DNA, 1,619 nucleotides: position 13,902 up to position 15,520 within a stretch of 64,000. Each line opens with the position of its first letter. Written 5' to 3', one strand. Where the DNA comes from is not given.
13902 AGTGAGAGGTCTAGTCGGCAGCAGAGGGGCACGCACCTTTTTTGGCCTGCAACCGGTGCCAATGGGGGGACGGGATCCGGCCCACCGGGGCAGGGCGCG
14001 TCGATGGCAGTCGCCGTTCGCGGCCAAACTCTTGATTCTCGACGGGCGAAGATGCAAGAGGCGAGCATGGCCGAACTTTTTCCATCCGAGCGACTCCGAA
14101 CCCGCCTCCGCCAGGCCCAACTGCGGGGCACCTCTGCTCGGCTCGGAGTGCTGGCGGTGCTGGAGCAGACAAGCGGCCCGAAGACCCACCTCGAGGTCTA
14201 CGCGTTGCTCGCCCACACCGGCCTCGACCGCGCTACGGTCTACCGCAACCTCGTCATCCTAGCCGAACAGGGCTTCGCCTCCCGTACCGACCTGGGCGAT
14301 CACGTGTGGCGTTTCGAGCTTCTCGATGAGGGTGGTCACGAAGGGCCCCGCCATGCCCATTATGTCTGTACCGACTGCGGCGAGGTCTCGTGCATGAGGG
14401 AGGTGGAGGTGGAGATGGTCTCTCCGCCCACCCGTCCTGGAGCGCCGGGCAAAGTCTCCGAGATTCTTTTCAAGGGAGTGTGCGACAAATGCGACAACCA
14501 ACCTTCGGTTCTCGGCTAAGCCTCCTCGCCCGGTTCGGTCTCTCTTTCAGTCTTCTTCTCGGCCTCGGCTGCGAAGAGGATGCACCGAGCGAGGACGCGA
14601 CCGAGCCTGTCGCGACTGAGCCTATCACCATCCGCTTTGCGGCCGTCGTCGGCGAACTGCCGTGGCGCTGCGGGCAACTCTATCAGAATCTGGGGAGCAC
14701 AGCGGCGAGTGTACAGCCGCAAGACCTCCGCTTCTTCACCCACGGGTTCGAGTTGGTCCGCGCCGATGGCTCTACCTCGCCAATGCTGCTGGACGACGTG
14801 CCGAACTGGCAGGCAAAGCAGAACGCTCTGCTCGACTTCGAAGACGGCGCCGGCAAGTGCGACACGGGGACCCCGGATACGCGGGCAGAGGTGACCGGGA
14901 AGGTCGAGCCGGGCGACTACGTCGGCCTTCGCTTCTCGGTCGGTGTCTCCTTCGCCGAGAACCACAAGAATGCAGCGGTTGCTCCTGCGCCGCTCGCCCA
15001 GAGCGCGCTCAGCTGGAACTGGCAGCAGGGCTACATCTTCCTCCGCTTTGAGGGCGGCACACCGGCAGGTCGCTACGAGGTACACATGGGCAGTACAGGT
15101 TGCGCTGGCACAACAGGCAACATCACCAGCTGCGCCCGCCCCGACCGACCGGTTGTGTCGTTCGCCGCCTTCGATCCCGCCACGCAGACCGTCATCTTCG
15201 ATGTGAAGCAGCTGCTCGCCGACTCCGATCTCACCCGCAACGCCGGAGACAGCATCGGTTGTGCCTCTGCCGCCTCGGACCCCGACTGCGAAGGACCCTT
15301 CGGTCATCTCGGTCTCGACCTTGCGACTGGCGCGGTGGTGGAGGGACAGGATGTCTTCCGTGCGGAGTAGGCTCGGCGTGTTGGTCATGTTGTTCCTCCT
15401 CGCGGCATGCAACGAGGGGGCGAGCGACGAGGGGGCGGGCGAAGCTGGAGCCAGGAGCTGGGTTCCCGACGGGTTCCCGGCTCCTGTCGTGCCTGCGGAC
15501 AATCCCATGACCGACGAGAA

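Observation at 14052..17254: Fur-family regulator leads a 'metallo-mystery pair' operon (MbnP-like four-Cys protein + MbnH-like di-haem peroxidase + lipoprotein)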

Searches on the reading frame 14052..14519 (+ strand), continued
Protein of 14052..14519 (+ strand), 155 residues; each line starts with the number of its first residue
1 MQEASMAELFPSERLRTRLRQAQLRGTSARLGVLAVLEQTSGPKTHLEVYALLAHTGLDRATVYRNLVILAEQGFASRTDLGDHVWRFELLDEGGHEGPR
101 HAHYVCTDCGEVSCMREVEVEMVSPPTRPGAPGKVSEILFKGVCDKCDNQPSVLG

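Call 84: search_solved_structures(query=window:14067-14519:+, max_evalue=0.001, show_alignments=5)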
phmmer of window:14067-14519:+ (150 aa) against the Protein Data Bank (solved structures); distinct sequences matched with E-value up to 0.001: 15.
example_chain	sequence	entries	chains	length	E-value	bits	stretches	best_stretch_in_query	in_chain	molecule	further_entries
9ire_A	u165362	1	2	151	8.3e-11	45.3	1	8-144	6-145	Ferric uptake regulation protein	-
4i7h_A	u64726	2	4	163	9.6e-09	38.6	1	8-144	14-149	peroxide stress sensing regulator | Peroxide stress regulator PerR, FUR family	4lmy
6h1c_A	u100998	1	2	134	2e-06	31.1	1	12-117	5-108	Ferric uptake regulation protein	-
1mzb_A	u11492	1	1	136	2.1e-06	31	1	12-117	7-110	ferric uptake regulation protein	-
6dk4_A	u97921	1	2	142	3.8e-06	30.2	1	12-110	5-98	Ferric uptake regulation protein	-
6d57_A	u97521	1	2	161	1.7e-05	28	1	8-146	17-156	Ferric uptake regulation protein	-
4ets_A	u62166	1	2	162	1.8e-05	28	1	8-146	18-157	Ferric uptake regulation protein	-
2fe3_A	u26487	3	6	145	2.5e-05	27.5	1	11-144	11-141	Peroxide operon regulator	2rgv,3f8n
8j6w_A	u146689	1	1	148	0.00013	25.2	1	11-112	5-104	Ferric uptake regulation protein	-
3eyy_A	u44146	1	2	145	0.00016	24.9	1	13-107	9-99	Putative iron uptake regulatory protein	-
2w57_A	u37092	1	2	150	0.00023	24.4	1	13-110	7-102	FERRIC UPTAKE REGULATION PROTEIN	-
4mtd_A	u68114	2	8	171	0.00033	23.8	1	15-142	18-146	Zinc uptake regulation protein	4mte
7vo0_G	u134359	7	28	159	0.00068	22.8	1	18-110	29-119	Putative metal uptake regulation protein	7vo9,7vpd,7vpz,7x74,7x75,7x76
2o03_A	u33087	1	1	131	0.00095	22.3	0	17-142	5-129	probable Zinc uptake regulation protein FurB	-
3mwm_A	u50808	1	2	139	0.001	22.3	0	20-110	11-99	Putative metal uptake regulation protein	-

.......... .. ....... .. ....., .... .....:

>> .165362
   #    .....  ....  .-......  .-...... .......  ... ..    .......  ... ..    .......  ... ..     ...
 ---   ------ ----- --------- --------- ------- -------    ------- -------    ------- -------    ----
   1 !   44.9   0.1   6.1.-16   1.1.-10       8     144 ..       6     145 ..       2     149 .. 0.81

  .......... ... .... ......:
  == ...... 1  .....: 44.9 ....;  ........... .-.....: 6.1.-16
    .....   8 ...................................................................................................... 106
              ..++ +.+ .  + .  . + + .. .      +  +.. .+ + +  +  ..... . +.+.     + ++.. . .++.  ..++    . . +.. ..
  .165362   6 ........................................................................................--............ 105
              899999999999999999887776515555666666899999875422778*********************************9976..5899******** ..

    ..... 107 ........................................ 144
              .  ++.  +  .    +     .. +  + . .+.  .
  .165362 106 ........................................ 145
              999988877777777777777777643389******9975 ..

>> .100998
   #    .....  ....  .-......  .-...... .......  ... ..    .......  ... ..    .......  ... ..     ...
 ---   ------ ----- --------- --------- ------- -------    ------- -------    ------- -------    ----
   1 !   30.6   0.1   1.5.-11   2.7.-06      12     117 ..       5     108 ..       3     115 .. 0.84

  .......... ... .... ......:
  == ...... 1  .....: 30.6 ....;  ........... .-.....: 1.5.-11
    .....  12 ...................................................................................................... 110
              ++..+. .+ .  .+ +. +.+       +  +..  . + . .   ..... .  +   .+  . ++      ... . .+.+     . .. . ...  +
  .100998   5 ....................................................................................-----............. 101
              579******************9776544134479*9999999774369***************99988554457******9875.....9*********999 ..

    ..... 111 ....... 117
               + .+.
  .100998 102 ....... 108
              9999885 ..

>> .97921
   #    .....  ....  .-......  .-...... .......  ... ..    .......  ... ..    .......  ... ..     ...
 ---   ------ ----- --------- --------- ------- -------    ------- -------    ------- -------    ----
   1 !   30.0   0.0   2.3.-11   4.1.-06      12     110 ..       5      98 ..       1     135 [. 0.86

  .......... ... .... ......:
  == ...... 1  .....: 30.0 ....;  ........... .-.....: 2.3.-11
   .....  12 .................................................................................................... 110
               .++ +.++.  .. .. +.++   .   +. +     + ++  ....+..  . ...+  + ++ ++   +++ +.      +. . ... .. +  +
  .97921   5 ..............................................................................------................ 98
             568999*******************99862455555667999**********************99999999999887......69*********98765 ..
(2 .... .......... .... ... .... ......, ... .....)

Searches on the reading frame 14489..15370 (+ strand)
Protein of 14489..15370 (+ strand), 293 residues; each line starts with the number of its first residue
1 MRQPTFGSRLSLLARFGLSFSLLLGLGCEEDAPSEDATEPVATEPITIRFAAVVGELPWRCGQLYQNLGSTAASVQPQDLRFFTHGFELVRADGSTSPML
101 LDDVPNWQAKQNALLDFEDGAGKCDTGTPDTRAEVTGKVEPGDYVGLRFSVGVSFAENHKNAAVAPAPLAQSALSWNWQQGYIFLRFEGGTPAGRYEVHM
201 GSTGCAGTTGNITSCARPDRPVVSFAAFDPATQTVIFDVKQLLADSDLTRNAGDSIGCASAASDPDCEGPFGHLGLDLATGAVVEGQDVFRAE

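Call 3: search_protein_families(library=ncbifam, proteins=[window:14489-15370:+], max_evalue=0.01)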
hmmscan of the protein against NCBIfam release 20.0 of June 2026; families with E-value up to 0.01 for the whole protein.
window:14489-15370:+ (293 aa): 1 family
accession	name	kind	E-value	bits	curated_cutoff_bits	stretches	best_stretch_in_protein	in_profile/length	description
TIGR04052.2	MbnP_like_WxW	equivalog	1.6e-71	240.7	140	1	46-292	2-256/257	MbnP family copper-binding protein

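Call 4: search_protein_families(library=pfam, proteins=[window:14489-15370:+], max_evalue=0.01)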
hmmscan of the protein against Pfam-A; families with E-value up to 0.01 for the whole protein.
window:14489-15370:+ (293 aa): 1 family
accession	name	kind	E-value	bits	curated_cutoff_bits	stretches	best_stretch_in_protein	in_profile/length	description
PF20243.3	MbnP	-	2.6e-35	122.5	27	1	44-252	2-185/189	MbnP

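Call 42: search_solved_structures(query=window:14489-15370:+, max_evalue=0.001, show_alignments=1)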
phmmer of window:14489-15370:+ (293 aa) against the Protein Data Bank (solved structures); distinct sequences matched with E-value up to 0.001: 1.
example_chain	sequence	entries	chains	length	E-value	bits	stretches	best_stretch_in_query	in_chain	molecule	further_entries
7l6g_A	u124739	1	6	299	8.3e-45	156.6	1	41-282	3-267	Metallo-mystery pair system four-Cys motif protein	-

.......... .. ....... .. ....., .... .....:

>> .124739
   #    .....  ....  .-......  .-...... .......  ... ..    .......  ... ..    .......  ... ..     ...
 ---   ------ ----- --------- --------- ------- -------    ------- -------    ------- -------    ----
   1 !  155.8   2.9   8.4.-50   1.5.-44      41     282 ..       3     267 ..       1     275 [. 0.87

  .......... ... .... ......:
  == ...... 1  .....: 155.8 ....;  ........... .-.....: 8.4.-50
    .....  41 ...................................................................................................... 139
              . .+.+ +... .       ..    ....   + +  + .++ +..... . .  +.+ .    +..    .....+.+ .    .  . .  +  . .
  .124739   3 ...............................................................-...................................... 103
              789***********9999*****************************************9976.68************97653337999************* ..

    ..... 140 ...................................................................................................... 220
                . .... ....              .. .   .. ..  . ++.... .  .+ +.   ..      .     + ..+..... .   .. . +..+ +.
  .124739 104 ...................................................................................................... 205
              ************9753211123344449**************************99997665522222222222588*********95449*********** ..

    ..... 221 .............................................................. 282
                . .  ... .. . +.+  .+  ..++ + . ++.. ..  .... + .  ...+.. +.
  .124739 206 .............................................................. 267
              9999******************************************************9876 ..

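Call 99: list_cluster_members(proteins=[P0165, P0001, P0011, window:14489-15370:+, window:15351-16517:+, window:14067-14519:+])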
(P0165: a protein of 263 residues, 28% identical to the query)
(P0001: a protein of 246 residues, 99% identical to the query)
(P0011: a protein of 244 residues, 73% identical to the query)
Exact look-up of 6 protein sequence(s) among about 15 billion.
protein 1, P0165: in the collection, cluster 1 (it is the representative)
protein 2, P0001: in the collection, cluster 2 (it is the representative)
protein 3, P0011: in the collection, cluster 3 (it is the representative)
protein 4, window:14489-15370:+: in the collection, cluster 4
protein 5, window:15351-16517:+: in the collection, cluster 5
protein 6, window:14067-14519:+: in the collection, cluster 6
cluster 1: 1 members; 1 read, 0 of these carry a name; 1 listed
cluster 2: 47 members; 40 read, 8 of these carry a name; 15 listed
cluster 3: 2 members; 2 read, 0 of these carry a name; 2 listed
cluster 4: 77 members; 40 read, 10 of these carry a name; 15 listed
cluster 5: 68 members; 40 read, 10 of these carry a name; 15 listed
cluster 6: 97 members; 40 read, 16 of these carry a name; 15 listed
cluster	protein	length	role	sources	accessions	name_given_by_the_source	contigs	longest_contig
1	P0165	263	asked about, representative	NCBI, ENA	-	-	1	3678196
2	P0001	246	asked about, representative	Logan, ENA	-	-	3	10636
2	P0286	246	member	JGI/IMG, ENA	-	hypothetical protein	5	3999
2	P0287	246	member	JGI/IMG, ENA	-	hypothetical protein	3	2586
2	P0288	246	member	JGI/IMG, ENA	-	hypothetical protein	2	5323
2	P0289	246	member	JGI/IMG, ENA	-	hypothetical protein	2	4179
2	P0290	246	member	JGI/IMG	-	hypothetical protein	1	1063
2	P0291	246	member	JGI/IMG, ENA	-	hypothetical protein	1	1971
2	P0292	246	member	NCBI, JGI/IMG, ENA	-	hypothetical protein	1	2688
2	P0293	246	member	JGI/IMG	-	hypothetical protein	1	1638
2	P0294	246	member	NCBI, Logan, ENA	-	-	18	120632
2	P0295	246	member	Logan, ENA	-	-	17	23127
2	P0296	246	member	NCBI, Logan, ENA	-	-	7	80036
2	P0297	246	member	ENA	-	-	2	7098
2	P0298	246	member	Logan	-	-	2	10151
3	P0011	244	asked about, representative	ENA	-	-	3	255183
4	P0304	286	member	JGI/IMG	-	uncharacterized repeat protein (TIGR04052 family)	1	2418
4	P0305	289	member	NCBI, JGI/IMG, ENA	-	uncharacterized repeat protein (TIGR04052 family)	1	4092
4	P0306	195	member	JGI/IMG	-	uncharacterized repeat protein (TIGR04052 family)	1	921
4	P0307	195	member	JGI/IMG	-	uncharacterized repeat protein (TIGR04052 family)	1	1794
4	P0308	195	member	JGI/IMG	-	uncharacterized repeat protein (TIGR04052 family)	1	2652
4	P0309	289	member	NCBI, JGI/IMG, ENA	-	uncharacterized repeat protein (TIGR04052 family)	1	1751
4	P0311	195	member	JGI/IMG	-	uncharacterized repeat protein (TIGR04052 family)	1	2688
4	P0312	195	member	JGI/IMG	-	uncharacterized repeat protein (TIGR04052 family)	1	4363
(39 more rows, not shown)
